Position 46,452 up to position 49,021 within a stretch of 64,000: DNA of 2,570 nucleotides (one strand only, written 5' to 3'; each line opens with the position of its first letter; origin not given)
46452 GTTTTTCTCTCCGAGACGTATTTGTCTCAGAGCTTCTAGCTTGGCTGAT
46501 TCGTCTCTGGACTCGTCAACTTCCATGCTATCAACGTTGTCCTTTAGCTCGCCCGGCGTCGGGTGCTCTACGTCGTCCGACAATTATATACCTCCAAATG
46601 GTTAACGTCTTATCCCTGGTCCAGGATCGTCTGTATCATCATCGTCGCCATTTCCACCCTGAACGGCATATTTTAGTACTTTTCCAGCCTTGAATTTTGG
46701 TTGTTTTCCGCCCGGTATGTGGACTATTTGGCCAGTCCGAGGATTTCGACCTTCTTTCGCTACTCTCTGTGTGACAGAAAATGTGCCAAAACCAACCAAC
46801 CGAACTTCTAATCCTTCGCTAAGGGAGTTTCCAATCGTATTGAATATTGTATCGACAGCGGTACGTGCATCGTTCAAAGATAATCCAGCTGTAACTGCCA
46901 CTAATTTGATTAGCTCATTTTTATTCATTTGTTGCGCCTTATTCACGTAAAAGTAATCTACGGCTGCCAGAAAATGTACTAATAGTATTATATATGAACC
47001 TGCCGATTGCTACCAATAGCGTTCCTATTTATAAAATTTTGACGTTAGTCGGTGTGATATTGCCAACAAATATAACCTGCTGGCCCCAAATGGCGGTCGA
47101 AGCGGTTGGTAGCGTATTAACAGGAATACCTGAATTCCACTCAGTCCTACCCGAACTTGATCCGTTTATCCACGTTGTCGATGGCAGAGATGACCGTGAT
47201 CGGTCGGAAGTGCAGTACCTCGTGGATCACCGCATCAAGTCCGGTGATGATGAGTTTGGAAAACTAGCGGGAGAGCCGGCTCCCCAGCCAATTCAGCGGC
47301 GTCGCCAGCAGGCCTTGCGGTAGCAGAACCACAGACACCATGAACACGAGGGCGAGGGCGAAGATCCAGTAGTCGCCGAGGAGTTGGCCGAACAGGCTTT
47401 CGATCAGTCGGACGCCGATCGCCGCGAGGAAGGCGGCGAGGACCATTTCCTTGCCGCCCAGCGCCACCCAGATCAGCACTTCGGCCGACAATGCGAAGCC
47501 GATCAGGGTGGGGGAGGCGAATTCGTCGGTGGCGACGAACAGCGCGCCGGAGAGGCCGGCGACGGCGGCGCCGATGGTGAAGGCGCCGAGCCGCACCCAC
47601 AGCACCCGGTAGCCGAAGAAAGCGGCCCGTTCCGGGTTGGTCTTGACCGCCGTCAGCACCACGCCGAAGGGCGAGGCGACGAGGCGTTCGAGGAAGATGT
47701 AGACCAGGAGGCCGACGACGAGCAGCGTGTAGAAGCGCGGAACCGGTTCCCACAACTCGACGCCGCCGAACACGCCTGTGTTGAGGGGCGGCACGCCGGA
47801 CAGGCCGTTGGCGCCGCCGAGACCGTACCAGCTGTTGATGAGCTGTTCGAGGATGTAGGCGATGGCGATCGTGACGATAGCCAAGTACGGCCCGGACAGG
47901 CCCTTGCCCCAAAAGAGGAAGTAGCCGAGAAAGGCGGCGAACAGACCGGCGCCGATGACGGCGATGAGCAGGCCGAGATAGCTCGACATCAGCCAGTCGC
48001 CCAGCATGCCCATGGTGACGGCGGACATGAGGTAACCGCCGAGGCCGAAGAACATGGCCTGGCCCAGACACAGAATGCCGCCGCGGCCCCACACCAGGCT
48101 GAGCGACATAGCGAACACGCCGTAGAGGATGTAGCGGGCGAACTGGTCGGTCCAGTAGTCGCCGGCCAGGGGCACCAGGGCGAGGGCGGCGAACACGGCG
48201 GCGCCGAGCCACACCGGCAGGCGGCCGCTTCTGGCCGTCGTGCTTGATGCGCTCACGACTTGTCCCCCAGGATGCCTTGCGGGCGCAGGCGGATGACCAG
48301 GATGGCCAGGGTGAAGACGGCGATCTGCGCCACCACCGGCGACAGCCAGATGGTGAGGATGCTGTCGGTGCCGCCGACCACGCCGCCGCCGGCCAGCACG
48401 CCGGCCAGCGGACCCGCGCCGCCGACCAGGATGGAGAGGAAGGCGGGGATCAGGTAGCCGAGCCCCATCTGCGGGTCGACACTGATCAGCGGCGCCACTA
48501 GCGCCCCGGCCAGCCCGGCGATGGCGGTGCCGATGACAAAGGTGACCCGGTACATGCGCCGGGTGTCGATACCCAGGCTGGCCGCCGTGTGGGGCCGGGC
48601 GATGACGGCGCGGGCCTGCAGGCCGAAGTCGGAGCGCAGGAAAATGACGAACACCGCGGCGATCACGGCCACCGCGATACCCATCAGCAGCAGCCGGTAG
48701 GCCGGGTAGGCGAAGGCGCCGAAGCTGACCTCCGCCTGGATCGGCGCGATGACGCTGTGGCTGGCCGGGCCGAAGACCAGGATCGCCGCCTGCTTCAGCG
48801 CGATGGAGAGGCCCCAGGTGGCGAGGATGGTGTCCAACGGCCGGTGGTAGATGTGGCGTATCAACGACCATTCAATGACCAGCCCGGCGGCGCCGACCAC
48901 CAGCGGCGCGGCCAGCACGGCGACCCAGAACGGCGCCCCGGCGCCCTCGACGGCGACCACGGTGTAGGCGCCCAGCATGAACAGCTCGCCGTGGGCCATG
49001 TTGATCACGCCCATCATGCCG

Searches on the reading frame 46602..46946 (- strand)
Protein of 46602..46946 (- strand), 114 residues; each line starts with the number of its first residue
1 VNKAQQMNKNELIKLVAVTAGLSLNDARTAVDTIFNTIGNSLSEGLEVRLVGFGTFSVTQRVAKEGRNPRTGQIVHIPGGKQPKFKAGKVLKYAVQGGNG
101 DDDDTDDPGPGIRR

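Call 42: search_protein_families(library=pfam, proteins=[window:46602-46946:-], max_evalue=0.001)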
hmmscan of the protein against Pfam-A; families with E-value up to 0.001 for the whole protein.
window:46602-46946:- (114 aa): 2 families
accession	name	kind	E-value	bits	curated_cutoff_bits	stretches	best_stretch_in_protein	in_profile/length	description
PF00216.26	Bac_DNA_binding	-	6e-28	97.4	22.4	1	7-95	1-89/90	Bacterial DNA-binding protein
PF18291.6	HU-HIG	-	1.9e-05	25.1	26.2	1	4-67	29-91/125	HU domain fused to wHTH, Ig, or Glycine-rich motif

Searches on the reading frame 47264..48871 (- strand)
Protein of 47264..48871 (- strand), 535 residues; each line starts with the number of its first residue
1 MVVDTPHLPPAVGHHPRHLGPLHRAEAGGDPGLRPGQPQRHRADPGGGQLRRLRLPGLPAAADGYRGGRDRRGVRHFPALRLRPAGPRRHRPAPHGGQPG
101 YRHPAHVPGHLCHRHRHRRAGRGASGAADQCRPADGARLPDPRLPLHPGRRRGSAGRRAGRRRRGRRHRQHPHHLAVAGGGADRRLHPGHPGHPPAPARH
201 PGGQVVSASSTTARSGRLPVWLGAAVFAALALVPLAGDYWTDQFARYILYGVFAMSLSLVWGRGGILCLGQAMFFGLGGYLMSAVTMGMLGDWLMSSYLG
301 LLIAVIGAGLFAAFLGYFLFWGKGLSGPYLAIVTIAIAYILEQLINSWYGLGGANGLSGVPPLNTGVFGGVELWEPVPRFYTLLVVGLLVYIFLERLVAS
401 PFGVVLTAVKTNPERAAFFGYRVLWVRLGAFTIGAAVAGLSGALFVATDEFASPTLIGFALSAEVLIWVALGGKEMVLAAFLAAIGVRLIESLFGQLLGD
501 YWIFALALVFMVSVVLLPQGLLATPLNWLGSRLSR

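Call 42: search_protein_families(library=pfam, proteins=[window:47264-48871:-], max_evalue=0.001)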
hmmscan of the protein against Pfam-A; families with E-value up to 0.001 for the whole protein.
window:47264-48871:- (535 aa): 1 family
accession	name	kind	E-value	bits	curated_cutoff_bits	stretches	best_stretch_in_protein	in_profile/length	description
PF02653.21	BPD_transp_2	-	2.9e-26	92.7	26.8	1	246-508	8-262/269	Branched-chain amino acid transport system / permease component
